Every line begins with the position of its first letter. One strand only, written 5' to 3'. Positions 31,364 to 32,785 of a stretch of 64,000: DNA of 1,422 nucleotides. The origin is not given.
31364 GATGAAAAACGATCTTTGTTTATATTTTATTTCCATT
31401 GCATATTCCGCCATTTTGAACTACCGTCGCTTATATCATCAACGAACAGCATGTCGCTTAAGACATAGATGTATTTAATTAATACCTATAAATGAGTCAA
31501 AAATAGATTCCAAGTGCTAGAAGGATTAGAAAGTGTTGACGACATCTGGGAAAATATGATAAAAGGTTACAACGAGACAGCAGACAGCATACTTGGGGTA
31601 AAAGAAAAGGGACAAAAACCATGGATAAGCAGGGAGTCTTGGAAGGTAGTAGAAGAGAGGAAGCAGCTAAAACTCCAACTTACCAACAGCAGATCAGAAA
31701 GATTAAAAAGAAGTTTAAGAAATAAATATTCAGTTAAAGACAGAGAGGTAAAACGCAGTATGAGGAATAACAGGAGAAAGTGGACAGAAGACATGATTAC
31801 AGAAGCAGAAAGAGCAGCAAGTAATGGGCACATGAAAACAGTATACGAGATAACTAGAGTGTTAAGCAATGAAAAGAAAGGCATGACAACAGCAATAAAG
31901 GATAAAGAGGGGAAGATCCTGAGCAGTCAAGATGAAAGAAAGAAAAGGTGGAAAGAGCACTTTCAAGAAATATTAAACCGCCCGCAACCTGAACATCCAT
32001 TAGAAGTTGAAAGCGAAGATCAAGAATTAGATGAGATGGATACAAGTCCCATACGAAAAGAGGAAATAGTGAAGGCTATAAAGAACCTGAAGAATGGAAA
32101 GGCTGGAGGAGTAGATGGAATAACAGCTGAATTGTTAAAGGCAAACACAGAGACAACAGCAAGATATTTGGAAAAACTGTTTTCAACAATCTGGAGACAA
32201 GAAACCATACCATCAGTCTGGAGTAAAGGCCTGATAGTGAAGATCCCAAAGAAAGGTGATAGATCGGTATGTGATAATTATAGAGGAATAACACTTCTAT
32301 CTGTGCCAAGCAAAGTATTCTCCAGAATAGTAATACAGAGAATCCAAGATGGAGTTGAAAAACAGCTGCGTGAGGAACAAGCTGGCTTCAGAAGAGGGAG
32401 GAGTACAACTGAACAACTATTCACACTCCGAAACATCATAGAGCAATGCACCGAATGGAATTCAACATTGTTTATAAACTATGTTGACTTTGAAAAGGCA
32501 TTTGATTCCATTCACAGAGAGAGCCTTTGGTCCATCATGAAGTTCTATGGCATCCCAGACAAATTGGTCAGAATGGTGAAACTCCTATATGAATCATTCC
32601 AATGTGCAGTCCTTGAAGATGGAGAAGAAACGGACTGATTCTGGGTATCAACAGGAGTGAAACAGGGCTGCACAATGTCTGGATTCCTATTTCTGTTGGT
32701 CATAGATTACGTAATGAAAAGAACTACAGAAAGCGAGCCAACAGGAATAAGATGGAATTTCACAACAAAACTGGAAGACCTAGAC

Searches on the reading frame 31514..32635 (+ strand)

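Call 7: search_protein_families(library=pfam, proteins=[window:31514-32635:+], max_evalue=0.01)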
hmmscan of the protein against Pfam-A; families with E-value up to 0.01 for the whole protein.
seq(374 aa): 1 family
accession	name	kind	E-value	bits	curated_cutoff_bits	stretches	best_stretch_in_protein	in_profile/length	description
PF00078.32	RVT_1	-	2.3e-15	57.3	29.6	1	244-359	1-106/205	Reverse transcriptase (RNA-dependent DNA polymerase)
